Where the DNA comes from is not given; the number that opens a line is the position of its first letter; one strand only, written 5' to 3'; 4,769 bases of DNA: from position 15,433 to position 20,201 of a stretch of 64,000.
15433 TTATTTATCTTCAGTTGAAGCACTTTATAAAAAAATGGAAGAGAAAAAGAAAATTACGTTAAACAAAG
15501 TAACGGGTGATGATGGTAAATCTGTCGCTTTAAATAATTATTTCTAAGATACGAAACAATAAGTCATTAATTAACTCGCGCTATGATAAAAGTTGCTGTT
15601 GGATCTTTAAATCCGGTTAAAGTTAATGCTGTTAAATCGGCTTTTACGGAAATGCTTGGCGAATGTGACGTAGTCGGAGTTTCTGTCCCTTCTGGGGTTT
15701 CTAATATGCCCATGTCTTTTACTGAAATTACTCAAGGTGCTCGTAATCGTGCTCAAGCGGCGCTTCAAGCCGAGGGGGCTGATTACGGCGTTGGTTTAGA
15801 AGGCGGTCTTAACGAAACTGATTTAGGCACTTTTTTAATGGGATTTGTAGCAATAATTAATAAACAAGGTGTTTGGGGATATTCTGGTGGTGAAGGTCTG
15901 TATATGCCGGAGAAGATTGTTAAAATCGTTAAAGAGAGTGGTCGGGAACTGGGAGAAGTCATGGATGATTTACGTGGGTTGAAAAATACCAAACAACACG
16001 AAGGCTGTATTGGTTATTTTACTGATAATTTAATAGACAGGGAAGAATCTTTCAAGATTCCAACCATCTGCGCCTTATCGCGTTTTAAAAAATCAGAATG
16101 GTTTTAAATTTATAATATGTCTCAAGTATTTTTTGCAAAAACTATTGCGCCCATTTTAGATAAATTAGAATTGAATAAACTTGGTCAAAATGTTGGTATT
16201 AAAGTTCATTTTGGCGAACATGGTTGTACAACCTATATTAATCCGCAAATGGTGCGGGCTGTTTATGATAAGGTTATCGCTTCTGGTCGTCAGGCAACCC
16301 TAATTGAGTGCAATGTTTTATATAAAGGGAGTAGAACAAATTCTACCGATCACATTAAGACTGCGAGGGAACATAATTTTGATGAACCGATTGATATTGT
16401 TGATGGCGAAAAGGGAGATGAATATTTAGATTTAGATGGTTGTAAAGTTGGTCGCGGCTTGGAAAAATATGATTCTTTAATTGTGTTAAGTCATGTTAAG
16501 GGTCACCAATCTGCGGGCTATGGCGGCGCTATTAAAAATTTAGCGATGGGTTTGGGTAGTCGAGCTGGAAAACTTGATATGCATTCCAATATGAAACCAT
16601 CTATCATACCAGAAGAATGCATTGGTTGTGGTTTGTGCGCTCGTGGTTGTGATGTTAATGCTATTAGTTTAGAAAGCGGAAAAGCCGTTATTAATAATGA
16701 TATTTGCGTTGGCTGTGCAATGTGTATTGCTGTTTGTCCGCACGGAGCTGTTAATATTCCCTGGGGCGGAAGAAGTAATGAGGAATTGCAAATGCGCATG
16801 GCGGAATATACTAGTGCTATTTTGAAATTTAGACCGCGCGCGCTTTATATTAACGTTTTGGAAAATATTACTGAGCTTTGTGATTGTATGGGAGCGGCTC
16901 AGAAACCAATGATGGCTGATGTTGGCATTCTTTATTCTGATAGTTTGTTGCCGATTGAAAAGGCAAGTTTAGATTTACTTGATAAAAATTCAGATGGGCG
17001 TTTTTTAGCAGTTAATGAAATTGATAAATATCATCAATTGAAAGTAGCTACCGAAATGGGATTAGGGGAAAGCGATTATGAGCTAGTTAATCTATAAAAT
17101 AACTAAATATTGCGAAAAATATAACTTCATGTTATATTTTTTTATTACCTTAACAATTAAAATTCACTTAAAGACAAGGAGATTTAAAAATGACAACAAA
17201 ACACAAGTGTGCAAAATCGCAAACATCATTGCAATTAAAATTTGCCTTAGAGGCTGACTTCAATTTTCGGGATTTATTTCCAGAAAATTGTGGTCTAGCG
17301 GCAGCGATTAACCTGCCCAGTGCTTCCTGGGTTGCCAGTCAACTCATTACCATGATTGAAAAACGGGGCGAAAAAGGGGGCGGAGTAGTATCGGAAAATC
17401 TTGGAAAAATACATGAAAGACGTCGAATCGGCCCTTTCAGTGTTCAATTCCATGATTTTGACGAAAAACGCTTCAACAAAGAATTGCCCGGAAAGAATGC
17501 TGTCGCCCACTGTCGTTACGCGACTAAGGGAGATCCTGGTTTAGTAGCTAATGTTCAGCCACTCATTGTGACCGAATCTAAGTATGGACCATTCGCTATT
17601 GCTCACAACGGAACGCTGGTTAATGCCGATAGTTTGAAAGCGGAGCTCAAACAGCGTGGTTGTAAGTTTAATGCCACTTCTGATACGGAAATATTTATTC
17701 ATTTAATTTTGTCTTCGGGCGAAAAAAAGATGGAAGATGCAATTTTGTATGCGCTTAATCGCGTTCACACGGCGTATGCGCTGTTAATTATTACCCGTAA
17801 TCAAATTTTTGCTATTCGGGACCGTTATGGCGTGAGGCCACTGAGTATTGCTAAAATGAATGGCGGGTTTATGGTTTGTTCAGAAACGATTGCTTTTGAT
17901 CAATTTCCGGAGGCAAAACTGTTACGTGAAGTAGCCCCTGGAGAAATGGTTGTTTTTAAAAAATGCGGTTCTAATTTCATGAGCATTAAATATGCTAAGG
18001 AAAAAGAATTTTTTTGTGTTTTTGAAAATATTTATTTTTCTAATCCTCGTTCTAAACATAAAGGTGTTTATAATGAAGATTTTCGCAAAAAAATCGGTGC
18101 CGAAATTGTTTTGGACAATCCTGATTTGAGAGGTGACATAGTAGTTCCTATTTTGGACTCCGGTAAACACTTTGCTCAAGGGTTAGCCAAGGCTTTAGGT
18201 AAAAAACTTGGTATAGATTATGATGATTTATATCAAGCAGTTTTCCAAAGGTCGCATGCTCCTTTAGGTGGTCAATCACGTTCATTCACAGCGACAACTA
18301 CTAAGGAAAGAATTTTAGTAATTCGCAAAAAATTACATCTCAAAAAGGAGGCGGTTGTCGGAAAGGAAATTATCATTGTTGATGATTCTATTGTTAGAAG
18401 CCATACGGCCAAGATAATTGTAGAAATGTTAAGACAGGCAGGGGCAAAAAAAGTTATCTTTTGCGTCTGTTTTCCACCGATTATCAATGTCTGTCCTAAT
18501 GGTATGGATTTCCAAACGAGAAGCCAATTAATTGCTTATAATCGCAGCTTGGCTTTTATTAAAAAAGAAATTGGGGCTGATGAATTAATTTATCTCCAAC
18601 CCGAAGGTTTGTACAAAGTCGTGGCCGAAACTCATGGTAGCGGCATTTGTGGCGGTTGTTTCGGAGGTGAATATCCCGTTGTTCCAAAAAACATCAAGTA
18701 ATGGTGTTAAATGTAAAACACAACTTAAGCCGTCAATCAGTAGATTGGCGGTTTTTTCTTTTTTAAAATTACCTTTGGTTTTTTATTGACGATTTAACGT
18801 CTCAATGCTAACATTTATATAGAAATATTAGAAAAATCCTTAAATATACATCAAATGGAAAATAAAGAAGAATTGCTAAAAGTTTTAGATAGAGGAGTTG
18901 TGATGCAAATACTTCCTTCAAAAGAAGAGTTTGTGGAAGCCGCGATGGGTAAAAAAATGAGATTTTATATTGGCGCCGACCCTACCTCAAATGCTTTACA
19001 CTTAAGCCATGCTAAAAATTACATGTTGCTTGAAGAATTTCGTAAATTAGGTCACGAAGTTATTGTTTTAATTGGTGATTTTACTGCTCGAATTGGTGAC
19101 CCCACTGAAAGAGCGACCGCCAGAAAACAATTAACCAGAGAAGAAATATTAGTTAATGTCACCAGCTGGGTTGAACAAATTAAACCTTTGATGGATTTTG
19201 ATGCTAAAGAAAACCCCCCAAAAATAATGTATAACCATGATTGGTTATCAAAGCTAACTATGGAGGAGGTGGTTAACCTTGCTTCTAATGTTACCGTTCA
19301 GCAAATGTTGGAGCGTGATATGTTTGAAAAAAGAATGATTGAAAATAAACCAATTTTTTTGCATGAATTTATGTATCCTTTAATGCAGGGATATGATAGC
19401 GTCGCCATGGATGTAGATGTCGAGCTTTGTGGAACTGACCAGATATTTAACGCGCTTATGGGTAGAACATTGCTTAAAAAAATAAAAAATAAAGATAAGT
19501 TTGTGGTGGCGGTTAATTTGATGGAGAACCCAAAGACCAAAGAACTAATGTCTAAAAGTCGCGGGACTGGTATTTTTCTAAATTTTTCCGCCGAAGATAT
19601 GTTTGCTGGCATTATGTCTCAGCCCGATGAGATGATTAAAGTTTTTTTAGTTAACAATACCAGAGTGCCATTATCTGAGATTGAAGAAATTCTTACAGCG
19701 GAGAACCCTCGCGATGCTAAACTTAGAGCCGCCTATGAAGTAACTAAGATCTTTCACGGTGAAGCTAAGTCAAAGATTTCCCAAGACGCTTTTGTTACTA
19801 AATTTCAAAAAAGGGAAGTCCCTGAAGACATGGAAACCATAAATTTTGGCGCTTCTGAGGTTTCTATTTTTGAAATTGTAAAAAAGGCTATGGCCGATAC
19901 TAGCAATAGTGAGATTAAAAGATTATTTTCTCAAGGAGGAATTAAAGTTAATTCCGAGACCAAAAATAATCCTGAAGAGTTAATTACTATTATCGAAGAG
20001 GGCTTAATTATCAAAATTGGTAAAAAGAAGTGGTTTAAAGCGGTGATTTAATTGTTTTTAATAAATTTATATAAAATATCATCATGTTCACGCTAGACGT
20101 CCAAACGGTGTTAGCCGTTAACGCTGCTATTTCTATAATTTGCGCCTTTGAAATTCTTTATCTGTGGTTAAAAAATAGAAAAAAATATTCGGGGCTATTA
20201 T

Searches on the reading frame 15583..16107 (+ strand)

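Call 11: search_protein_families(library=pfam, proteins=[window:15583-16107:+])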
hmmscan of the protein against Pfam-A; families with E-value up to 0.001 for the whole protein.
window:15583-16107:+ (174 aa): 1 family
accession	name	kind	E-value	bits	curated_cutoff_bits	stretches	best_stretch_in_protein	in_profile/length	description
PF01931.24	NTPase_I-T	-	4.2e-50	170.2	25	1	7-168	1-161/162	Protein of unknown function DUF84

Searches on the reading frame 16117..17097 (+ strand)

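Call 11: search_protein_families(library=pfam, proteins=[window:16117-17097:+])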
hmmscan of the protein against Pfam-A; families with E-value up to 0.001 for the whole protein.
window:16117-17097:+ (326 aa): 12 families
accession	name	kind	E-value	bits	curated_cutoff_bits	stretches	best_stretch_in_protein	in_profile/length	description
PF04015.17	DUF362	-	2.2e-34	119.7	24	1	26-285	1-199/200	Domain of unknown function (DUF362)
PF00037.32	Fer4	-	1.8e-11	43.8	21.1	2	162-184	2-24/24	4Fe-4S binding domain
PF14697.11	Fer4_21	-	4e-10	40.1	35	1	164-212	4-57/59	4Fe-4S dicluster domain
PF12838.12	Fer4_7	-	1.9e-09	38.3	27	1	168-211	2-52/52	4Fe-4S dicluster domain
PF12837.12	Fer4_6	-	7e-09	35.7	25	1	190-211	2-23/24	4Fe-4S binding domain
PF13237.11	Fer4_10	-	2.1e-08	34.4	25.5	2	161-208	2-53/53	4Fe-4S dicluster domain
PF13187.11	Fer4_9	-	1.5e-07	31.8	27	1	167-211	1-51/52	4Fe-4S dicluster domain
PF12797.12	Fer4_2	-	8.9e-07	28.9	24.5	0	190-208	3-21/22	4Fe-4S binding domain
PF13484.11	Fer4_16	-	2.5e-06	28.6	30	0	197-235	2-37/66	4Fe-4S double cluster binding domain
PF13183.11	Fer4_8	-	8.5e-06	26.7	27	0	196-225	4-34/68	4Fe-4S dicluster domain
PF25160.1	LdpA_Fe-S-bd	-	6e-05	23.2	27.6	0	174-212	9-43/49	LdpA Fe-S cluster-binding domain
PF12800.12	Fer4_4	-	7.6e-05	23.2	24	0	165-178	1-14/17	4Fe-4S binding domain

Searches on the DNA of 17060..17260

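Call 65: search_rna_families(source=window, start=17060, end=17260, threshold=evalue, max_evalue=10)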
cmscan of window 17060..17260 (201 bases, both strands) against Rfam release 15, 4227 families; matches with E-value up to 10: 5.
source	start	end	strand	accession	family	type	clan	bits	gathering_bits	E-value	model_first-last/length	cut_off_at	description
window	17113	17143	-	RF00898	mir-242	Gene; miRNA;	-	15.2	54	1.9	1-77/77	no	mir-242 microRNA precursor family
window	17207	17240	+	RF01335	CRISPR-DR22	Gene; CRISPR;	-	13.1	50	2.6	1-36/36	no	CRISPR RNA direct repeat element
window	17114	17143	-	RF04157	MIR9486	Gene; miRNA;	-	13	100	5.5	1-119/119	no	MIR9486 microRNA precursor family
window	17060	17134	+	RF02422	Bp1_738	Gene; sRNA;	-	11.9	45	2.3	96-208/208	5'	Burkholderia sRNA Bp1_Cand738_SIPHT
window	17114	17142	+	RF04120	MIR5998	Gene; miRNA;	-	10.4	180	7.7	1-173/173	no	MIR5998 microRNA precursor family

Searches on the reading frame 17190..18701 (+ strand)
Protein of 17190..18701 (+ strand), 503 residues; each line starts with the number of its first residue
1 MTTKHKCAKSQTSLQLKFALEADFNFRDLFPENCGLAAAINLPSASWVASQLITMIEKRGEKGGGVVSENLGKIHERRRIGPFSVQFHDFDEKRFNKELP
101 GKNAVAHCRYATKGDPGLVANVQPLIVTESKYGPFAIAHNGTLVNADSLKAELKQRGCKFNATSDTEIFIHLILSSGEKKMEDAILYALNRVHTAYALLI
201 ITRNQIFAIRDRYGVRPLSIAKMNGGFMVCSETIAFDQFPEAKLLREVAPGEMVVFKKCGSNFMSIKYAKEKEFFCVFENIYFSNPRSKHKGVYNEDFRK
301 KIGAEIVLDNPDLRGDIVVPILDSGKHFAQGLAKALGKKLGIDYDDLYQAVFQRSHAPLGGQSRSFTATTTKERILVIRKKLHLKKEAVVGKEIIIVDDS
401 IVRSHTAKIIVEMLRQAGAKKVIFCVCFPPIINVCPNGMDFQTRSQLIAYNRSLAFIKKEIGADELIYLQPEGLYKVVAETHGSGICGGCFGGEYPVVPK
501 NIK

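Call 11: search_protein_families(library=pfam, proteins=[window:17190-18701:+])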
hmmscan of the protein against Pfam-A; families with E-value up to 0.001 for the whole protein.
window:17190-18701:+ (503 aa): 3 families
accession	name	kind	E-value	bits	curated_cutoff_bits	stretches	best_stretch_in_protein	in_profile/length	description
PF13522.11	GATase_6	-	9.9e-19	68.1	27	1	102-232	11-130/130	Glutamine amidotransferase domain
PF13537.11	GATase_7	-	4.1e-18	66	25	1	120-236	11-121/123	Glutamine amidotransferase domain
PF00156.33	Pribosyltran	-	1.7e-07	31.1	26.3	1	315-427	30-123/158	Phosphoribosyl transferase domain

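Call 13: find_encoding_contigs(protein=window:17190-18701:+, flank=10000, max_places=6)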
Protein window:17190-18701:+ (503 aa): 1 contig read that carries it; 1 place shown.
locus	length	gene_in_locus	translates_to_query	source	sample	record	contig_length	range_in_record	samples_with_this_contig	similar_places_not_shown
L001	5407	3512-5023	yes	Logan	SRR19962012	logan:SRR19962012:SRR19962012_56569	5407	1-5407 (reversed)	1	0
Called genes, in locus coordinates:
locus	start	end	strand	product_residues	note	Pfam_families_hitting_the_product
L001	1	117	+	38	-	?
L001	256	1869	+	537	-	-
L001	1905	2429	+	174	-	PF01931:NTPase_I-T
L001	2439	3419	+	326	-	PF04015:DUF362, PF13183:Fer4_8 (faint), PF00037:Fer4 (weak), PF12797:Fer4_2 (faint), PF13237:Fer4_10 (weak), PF14697:Fer4_21, PF12838:Fer4_7, PF13187:Fer4_9 (weak), +2 more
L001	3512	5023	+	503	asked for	PF13522:GATase_6, PF13537:GATase_7, PF00156:Pribosyltran (weak)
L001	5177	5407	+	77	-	?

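Call 32: search_protein_families(library=ncbifam, proteins=[window:17190-18701:+], max_evalue=0.1)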
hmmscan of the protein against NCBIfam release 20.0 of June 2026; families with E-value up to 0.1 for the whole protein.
window:17190-18701:+ (503 aa): 23 families
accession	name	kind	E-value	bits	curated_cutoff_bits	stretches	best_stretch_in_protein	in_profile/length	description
TIGR01134.1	purF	equivalog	1.5e-83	281.6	350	1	34-496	1-432/432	amidophosphoribosyltransferase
NF001484.0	PRK00331.1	subfamily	3.1e-26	91.9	381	1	34-270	2-230/601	isomerizing glutamine--fructose-6-phosphate transaminase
TIGR01536.1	asn_synth_AEB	equivalog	2.7e-21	76.2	267.1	1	34-243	1-173/517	asparagine synthase (glutamine-hydrolyzing)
TIGR01135.1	glmS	equivalog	4e-21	75.2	418.05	1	34-267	1-226/607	glutamine--fructose-6-phosphate transaminase (isomerizing)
TIGR03108.1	eps_aminotran_1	hypoth_equivalog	1.8e-12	46.8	816.9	1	120-242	58-172/628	XrtA/PEP-CTERM system amidotransferase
NF006949.0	PRK09431.1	equivalog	1.2e-10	40.6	499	1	121-258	59-185/554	asparagine synthase B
TIGR03104.1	trio_amidotrans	equivalog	9.9e-10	37.3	570.1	1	123-235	61-164/589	N-acetylglutaminylglutamine amidotransferase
NF002620.0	PRK02277.1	subfamily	5.7e-06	26.1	115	1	388-427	138-177/201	orotate phosphoribosyltransferase-like protein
TIGR01251.1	ribP_PPkin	subfamily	5.9e-05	22.1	113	1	386-429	205-248/309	ribose-phosphate diphosphokinase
NF008616.0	PRK11595.1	equivalog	0.00013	21.5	304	1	331-427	136-224/227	DNA utilization protein GntX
NF002095.0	PRK00934.1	equivalog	0.00013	21.2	296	1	372-431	186-245/287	ribose-phosphate diphosphokinase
TIGR00201.1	comF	subfamily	0.00019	21.4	233.55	1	369-423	130-184/190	ComF family protein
TIGR03442.1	TIGR03442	equivalog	0.0032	16.8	218.65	1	98-234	79-224/251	ergothioneine biosynthesis protein EgtC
NF005299.0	PRK06827.1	subfamily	0.0049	15.6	327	1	387-429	261-303/383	phosphoribosylpyrophosphate synthetase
NF006605.0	PRK09162.1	equivalog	0.005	16.2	181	1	386-427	93-134/183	hypoxanthine-guanine phosphoribosyltransferase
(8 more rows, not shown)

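Call 39: find_homologous_proteins(query=window:17190-18701:+, max_evalue=1e-60)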
Query window:17190-18701:+ (503 aa): 2126 proteins with E <= 1e-60 among 8000 candidates; the best 120 are listed.
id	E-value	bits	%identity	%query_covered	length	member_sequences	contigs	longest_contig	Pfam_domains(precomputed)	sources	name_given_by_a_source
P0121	0.0e+0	1145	100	100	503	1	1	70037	PF00156.34,PF13522.12,PF13537.12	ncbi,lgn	-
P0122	1.0e-269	913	79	99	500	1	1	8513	PF00156.34,PF13522.12,PF13537.12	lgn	-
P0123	6.6e-267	904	78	99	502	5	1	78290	PF00156.34,PF13522.12,PF13537.12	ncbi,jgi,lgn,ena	ncbi:MAG: amidophosphoribosyltransferase [Patescibacteria group bacterium]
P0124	4.3e-266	901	77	99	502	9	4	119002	PF00156.34,PF13522.12,PF13537.12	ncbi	-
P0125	1.4e-263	893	78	99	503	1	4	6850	PF00156.34,PF13522.12,PF13537.12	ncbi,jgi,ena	jgi:amidophosphoribosyltransferase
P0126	1.5e-245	833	72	98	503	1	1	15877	PF00156.34,PF13522.12,PF13537.12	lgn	-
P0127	2.1e-245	833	73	97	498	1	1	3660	PF00156.34,PF13522.12,PF13537.12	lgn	-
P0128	4.6e-235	799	72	98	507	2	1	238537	PF00156.34,PF13522.12,PF13537.12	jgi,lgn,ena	-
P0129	4.0e-218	743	66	96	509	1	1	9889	PF00156.34,PF13522.12,PF13537.12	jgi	jgi:amidophosphoribosyltransferase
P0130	1.3e-215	735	64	96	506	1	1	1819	PF00156.34,PF13522.12,PF13537.12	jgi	jgi:amidophosphoribosyltransferase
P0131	1.0e-212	725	63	97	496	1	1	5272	PF00156.34,PF13522.12,PF13537.12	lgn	-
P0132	4.5e-209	713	62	96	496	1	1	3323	PF00156.34,PF13522.12,PF13537.12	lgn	-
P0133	1.6e-201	688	62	96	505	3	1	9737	PF00156.34,PF13522.12,PF13537.12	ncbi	-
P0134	1.4e-200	685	60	96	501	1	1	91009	PF00156.34,PF13522.12,PF13537.12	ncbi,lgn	-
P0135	1.9e-194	665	61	95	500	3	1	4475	PF00156.34,PF13522.12,PF13537.12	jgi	-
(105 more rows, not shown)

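Call 40: find_encoding_contigs(protein=P0123, flank=10000, max_places=1)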
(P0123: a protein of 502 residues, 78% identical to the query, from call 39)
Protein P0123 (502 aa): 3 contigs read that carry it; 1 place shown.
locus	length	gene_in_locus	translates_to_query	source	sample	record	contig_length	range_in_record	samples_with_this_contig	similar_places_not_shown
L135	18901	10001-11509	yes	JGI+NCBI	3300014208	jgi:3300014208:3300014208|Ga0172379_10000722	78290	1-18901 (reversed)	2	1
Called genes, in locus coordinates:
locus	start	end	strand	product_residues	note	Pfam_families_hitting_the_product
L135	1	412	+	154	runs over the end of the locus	-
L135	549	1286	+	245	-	-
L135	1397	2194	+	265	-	-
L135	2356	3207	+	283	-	-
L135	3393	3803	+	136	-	-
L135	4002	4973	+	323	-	PF13310:Virulence_RhuM, PF02661:Fic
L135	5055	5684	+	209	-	PF14014:DUF4230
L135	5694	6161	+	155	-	PF13420:Acetyltransf_4 (weak), PF00583:Acetyltransf_1, PF13673:Acetyltransf_10, PF13508:Acetyltransf_7, PF08445:FR47 (weak)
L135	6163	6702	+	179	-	-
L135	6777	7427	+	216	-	PF00657:Lipase_GDSL (weak), PF13472:Lipase_GDSL_2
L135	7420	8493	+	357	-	PF00391:PEP-utilizers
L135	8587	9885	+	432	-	-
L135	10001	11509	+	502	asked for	PF13522:GATase_6, PF13537:GATase_7, PF00156:Pribosyltran (weak)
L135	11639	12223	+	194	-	PF14378:PAP2_3, PF01569:PAP2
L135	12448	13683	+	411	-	PF00278:Orn_DAP_Arg_deC, PF02784:Orn_Arg_deC_N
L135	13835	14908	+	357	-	PF00391:PEP-utilizers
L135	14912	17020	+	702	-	PF01564:Spermine_synth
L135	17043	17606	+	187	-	-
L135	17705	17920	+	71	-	-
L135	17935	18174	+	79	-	-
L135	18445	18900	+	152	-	PF00291:PALP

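Call 41: find_encoding_contigs(protein=P0124, flank=10000, max_places=1)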
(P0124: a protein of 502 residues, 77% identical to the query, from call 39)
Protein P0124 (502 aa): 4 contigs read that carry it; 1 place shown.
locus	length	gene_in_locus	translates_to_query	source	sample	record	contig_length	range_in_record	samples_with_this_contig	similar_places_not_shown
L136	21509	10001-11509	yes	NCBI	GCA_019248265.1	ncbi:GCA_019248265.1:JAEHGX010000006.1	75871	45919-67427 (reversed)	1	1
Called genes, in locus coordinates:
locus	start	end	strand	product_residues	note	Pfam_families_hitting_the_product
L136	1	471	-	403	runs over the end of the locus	PF12704:MacB_PCD, PF02687:FtsX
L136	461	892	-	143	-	PF01047:MarR (weak), PF12802:MarR_2 (weak)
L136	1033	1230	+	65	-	-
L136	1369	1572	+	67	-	PF10417:1-cysPrx_C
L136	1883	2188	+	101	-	PF12840:HTH_20, PF01022:HTH_5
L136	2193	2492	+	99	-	PF13192:Thioredoxin_3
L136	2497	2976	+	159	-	-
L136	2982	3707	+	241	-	PF13386:DsbD_2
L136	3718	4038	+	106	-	PF02311:AraC_binding (weak), PF07883:Cupin_2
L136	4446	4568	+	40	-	-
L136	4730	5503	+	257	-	-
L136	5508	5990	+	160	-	PF00255:GSHPx, PF00578:AhpC-TSA (weak)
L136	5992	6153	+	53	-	-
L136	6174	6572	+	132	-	PF00293:NUDIX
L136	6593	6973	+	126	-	-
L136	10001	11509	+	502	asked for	PF13522:GATase_6, PF13537:GATase_7, PF00156:Pribosyltran (weak)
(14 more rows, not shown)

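Call 42: find_encoding_contigs(protein=P0128, flank=10000, max_places=1)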
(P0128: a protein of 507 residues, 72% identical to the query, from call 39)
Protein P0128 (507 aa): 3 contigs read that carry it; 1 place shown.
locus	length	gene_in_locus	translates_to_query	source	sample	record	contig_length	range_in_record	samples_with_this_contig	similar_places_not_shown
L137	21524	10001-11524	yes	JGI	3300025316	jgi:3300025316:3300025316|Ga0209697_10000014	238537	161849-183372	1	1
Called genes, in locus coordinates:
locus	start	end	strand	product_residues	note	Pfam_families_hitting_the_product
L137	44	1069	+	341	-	PF00890:FAD_binding_2 (weak), PF01134:GIDA (weak), PF01266:DAO (weak), PF01946:Thi4 (weak), PF03486:HI0933_like, PF05834:Lycopene_cycl (weak), PF07992:Pyr_redox_2, PF13450:NAD_binding_8 (weak), +2 more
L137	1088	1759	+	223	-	-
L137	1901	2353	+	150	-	-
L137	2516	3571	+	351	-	PF01699:Na_Ca_ex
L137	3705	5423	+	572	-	PF00664:ABC_membrane, PF00005:ABC_tran, PF02463:SMC_N (faint)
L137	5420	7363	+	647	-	PF00664:ABC_membrane, PF00005:ABC_tran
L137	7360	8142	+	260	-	PF02900:LigB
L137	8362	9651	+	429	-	PF01566:Nramp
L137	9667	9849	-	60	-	-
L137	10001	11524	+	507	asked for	PF13522:GATase_6, PF13537:GATase_7, PF00156:Pribosyltran (weak)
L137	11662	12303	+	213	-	PF14360:PAP2_C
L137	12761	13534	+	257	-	PF01145:Band_7, PF13421:Band_7_1 (weak)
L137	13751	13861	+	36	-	-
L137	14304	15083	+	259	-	-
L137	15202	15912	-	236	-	-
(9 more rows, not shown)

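Call 43: find_encoding_contigs(protein=P0134, flank=10000, max_places=1)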
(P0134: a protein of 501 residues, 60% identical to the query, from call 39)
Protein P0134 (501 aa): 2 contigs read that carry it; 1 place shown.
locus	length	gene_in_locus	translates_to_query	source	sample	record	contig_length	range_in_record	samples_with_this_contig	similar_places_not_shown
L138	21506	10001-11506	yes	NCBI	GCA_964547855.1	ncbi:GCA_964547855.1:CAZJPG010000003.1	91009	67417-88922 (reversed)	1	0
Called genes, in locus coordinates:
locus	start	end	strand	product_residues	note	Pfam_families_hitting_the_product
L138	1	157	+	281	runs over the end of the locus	PF01544:CorA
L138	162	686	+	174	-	PF00929:RNase_T (faint)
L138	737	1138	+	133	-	PF00293:NUDIX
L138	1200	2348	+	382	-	PF02646:RmuC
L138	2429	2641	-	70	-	-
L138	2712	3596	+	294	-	-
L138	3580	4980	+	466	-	PF04932:Wzy_C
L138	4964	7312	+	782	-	PF00675:Peptidase_M16, PF05193:Peptidase_M16_C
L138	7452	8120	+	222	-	-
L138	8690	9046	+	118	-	PF01649:Ribosomal_S20p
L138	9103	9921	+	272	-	PF25281:MBL_MAP1B (faint), PF00753:Lactamase_B, PF12706:Lactamase_B_2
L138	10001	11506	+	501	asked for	PF13522:GATase_6, PF13537:GATase_7, PF00156:Pribosyltran (weak)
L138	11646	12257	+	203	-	PF00334:NDK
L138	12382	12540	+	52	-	-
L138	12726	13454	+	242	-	PF13353:Fer4_12, PF04055:Radical_SAM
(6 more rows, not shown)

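Call 88: search_protein_families(library=pfam, proteins=[L135:2356-3207:+, L135:12448-13683:+], max_evalue=0.001)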
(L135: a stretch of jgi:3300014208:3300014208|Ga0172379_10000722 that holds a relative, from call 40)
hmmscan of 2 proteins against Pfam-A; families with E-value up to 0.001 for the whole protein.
L135:2356-3207:+ (283 aa): 0 families

L135:12448-13683:+ (411 aa): 2 families
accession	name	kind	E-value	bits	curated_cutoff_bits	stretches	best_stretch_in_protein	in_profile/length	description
PF02784.22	Orn_Arg_deC_N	-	2.2e-29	103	23.4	1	48-277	15-246/247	Pyridoxal-dependent decarboxylase, pyridoxal binding domain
PF00278.28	Orn_DAP_Arg_deC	-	4.6e-22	78.5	23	1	236-366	5-95/95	Pyridoxal-dependent decarboxylase, C-terminal sheet domain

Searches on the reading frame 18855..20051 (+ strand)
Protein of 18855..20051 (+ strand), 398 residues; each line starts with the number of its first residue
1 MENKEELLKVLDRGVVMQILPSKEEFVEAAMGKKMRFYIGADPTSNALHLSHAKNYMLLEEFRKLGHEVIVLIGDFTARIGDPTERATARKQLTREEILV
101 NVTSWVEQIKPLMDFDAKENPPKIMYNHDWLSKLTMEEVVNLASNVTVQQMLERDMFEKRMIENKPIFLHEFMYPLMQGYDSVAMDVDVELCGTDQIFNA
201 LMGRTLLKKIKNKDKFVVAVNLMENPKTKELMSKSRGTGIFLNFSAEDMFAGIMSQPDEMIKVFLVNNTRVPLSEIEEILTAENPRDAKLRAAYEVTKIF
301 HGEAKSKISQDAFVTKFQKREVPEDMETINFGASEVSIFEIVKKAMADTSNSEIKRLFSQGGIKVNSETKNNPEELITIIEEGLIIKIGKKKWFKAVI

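Call 11: search_protein_families(library=pfam, proteins=[window:18855-20051:+])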
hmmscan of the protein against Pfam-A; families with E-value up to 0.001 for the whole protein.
window:18855-20051:+ (398 aa): 1 family
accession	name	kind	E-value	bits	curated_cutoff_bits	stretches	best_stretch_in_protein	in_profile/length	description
PF00579.31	tRNA-synt_1b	-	3.7e-58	197.6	21.1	1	33-317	4-291/292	tRNA synthetases class I (W and Y)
